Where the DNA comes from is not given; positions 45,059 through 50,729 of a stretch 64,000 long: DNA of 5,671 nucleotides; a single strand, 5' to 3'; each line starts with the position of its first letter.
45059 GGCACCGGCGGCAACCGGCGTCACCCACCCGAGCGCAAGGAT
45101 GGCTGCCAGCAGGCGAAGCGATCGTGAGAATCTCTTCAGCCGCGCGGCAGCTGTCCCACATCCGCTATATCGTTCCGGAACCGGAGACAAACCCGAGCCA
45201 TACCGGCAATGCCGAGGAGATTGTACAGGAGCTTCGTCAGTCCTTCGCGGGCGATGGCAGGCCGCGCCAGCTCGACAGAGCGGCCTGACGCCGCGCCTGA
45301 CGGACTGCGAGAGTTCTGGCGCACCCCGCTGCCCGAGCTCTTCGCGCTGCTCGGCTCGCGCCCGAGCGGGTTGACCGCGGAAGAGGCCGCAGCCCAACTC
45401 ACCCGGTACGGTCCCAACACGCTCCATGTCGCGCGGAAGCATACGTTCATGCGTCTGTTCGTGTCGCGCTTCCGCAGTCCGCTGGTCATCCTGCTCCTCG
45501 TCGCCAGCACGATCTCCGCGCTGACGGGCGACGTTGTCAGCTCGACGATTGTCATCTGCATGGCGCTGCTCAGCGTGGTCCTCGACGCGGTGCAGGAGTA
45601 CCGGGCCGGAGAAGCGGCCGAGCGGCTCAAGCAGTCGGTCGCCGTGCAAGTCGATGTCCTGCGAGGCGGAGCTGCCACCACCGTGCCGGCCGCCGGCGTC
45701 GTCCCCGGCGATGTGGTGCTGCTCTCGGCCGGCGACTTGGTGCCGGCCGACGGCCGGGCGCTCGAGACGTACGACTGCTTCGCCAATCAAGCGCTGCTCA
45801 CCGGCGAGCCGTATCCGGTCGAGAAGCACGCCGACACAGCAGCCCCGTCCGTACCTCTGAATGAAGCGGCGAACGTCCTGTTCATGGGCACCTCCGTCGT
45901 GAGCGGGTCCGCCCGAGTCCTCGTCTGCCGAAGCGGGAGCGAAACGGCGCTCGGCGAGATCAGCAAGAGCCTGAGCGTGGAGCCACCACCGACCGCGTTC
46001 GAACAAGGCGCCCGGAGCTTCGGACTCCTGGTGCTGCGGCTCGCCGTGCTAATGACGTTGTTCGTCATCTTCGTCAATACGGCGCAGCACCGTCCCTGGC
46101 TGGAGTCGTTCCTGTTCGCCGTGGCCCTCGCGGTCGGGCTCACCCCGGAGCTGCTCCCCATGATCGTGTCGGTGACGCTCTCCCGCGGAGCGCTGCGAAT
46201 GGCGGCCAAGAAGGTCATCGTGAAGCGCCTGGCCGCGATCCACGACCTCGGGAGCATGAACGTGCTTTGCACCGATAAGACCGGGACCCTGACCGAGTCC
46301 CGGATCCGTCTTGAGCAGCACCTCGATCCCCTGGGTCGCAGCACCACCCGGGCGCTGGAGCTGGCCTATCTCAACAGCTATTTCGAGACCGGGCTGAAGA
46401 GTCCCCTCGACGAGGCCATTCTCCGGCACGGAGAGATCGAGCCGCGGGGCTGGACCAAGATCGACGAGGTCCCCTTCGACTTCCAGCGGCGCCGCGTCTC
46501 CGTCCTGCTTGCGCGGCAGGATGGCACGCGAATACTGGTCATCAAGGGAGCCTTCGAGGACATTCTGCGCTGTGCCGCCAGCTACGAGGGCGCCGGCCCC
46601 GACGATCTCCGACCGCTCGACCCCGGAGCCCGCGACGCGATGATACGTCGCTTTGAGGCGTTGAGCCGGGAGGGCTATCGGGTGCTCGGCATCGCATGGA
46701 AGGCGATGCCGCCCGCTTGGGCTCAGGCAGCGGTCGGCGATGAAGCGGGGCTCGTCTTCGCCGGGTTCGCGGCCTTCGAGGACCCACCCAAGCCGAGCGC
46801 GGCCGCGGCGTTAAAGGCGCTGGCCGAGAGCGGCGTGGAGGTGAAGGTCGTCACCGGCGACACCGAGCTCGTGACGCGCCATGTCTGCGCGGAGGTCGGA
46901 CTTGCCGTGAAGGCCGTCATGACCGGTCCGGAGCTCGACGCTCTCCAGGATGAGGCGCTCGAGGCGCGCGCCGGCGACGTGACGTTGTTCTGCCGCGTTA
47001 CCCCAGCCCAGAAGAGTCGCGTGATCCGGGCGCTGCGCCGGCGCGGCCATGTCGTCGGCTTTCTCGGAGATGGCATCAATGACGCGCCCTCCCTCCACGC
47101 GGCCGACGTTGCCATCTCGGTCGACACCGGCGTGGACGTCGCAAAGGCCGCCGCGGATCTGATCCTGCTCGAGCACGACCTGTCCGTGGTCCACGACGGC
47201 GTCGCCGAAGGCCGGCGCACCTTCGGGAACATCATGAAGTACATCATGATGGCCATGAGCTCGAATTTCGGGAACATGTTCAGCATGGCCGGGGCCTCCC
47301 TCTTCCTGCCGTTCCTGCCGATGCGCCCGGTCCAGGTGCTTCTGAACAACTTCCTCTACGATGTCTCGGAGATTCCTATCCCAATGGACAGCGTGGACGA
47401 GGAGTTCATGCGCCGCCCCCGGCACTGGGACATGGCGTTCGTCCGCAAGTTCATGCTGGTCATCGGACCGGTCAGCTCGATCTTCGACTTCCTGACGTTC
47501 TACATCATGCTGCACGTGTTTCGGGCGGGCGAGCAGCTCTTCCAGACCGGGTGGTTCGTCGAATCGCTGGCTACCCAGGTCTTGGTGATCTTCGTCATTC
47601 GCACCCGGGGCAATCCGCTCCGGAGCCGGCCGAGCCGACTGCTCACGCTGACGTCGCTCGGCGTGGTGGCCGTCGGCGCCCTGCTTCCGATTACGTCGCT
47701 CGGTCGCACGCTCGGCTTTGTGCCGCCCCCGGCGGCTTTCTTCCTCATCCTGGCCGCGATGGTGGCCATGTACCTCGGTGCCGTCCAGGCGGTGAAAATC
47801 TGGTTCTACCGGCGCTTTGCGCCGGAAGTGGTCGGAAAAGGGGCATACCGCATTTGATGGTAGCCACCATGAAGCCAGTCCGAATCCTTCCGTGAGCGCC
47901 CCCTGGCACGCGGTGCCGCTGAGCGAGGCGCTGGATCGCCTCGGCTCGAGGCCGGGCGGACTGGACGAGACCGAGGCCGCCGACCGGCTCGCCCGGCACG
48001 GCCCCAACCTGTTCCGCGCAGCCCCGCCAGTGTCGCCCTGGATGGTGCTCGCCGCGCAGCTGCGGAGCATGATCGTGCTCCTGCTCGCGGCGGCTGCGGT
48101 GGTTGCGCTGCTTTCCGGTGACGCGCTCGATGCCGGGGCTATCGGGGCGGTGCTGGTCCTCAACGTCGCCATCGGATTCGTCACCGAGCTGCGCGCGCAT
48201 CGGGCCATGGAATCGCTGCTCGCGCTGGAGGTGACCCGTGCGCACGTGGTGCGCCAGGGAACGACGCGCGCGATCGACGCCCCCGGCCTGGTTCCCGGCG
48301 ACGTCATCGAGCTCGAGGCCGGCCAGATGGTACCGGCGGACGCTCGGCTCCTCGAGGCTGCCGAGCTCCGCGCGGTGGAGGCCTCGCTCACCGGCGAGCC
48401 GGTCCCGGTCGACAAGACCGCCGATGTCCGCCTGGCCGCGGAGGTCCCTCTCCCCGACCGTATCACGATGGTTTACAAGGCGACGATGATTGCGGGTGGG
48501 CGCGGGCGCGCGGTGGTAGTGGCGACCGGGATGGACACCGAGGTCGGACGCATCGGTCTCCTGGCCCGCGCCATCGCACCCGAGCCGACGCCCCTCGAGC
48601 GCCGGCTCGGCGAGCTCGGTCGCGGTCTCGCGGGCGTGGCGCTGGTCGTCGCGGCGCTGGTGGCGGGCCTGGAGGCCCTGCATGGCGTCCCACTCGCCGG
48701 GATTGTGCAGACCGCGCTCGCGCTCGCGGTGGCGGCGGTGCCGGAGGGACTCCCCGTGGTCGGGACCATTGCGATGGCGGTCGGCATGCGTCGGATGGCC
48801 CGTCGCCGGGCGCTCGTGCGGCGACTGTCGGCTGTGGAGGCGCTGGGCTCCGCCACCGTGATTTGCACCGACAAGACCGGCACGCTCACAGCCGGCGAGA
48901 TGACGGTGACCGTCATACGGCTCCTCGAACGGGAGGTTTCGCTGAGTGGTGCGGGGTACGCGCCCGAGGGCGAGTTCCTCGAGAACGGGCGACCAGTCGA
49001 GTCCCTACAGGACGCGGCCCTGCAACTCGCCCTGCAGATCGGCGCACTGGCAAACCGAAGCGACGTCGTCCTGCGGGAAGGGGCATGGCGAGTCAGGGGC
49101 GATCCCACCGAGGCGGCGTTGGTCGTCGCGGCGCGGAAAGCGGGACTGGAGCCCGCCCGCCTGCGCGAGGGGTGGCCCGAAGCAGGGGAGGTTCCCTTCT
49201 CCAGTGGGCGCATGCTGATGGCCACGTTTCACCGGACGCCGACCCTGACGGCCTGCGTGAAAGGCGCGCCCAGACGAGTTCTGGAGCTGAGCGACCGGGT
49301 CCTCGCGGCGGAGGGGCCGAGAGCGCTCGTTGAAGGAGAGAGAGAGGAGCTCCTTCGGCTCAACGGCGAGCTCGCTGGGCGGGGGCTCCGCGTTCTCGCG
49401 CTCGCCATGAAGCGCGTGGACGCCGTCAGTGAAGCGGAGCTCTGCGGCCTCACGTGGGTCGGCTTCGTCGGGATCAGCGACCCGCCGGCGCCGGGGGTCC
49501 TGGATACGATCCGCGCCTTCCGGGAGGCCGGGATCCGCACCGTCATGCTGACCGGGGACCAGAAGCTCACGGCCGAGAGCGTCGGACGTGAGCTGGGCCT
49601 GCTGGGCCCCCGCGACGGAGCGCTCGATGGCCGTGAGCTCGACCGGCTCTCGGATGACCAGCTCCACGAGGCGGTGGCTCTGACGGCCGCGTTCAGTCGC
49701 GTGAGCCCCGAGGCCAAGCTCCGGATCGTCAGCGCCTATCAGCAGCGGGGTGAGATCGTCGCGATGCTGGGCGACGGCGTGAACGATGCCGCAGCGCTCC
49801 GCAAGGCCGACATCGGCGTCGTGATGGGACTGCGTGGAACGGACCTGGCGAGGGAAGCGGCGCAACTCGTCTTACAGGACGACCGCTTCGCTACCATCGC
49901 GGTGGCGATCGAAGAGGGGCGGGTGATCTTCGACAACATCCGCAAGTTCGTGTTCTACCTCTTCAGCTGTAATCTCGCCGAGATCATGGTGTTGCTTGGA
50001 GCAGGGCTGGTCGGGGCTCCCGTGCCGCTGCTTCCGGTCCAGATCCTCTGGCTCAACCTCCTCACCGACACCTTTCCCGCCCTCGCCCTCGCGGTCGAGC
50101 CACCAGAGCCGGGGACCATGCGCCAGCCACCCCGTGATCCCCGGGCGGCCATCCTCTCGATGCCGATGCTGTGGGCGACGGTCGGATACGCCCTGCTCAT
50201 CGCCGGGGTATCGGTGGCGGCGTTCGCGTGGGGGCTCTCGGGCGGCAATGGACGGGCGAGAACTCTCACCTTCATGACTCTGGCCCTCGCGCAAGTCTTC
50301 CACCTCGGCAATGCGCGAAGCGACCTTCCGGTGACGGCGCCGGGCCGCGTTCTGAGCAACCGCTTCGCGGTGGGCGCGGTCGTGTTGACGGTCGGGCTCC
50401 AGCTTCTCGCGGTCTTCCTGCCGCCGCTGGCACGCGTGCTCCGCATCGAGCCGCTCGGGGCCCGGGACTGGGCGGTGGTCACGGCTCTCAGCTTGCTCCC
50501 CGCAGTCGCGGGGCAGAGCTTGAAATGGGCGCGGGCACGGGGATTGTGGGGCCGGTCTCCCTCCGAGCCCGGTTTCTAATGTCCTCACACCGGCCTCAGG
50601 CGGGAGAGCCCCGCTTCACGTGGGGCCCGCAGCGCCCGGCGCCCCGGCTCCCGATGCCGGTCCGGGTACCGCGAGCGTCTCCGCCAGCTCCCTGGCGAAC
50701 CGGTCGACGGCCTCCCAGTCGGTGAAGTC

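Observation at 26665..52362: CTTCA pentamers phased at exactly 11 bp upstream of most stress transcription units - candidate operator of an unidentified regulator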

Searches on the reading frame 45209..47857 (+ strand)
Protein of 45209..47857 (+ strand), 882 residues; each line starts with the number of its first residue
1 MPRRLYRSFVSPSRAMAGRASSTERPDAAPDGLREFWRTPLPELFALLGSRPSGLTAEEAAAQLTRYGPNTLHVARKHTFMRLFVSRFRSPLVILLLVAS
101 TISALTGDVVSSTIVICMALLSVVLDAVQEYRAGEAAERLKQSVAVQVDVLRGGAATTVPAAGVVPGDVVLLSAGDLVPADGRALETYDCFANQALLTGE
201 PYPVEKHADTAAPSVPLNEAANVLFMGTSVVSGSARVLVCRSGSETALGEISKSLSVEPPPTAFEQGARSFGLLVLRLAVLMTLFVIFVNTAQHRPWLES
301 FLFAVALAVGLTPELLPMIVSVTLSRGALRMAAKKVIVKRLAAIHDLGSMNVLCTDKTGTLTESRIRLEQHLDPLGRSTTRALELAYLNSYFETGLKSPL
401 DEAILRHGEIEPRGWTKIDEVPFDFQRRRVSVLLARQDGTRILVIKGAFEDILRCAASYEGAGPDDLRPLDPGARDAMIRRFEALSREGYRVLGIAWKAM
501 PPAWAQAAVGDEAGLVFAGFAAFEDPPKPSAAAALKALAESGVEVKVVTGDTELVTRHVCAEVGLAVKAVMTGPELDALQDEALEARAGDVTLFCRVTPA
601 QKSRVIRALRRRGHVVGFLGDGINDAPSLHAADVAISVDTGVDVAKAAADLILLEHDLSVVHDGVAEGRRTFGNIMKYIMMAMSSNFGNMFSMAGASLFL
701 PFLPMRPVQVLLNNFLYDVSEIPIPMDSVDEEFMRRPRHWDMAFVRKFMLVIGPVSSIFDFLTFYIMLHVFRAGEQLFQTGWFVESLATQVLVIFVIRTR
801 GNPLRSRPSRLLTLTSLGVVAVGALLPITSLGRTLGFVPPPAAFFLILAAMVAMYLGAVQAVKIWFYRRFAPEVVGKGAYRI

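Call 12: search_protein_families(library=pfam, proteins=[window:45209-47857:+])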
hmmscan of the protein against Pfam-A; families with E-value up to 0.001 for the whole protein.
window:45209-47857:+ (882 aa): 6 families
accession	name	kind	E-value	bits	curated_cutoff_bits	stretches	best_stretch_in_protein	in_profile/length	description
PF00122.25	E1-E2_ATPase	-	2.3e-42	145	28.1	1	146-334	5-181/181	E1-E2 ATPase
PF00689.26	Cation_ATPase_C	-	1.2e-20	74.4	27.3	1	702-864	1-174/175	Cation transporting ATPase, C-terminus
PF00690.31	Cation_ATPase_N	-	1.7e-16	60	20.4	1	37-103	2-69/69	Cation transporter/ATPase, N-terminus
PF00702.32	Hydrolase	-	1.4e-13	52.1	26.4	1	352-633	3-191/191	haloacid dehalogenase-like hydrolase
PF13246.12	Cation_ATPase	-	1.8e-05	25.1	21.7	1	414-456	45-88/91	Cation transport ATPase (P-type)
PF12710.13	HAD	-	0.00013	22.9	27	1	503-629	61-188/189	haloacid dehalogenase-like hydrolase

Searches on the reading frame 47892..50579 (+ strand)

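Call 12: search_protein_families(library=pfam, proteins=[window:47892-50579:+])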
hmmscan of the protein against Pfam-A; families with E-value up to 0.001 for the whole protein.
window:47892-50579:+ (895 aa): 6 families
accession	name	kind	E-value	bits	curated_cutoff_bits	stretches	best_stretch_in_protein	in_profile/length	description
PF00689.26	Cation_ATPase_C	-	4.1e-48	163.9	27.3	1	710-879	1-174/175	Cation transporting ATPase, C-terminus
PF00122.25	E1-E2_ATPase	-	5.5e-43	147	28.1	1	113-305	3-181/181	E1-E2 ATPase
PF00702.32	Hydrolase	-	3.5e-18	67.1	26.4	1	323-640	3-191/191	haloacid dehalogenase-like hydrolase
PF00690.31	Cation_ATPase_N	-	1.8e-16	59.9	20.4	1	5-72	1-69/69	Cation transporter/ATPase, N-terminus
PF13246.12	Cation_ATPase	-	7.2e-16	58.4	21.7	1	386-469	2-90/91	Cation transport ATPase (P-type)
PF12710.13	HAD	-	3.2e-05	24.9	27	1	480-637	35-189/189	haloacid dehalogenase-like hydrolase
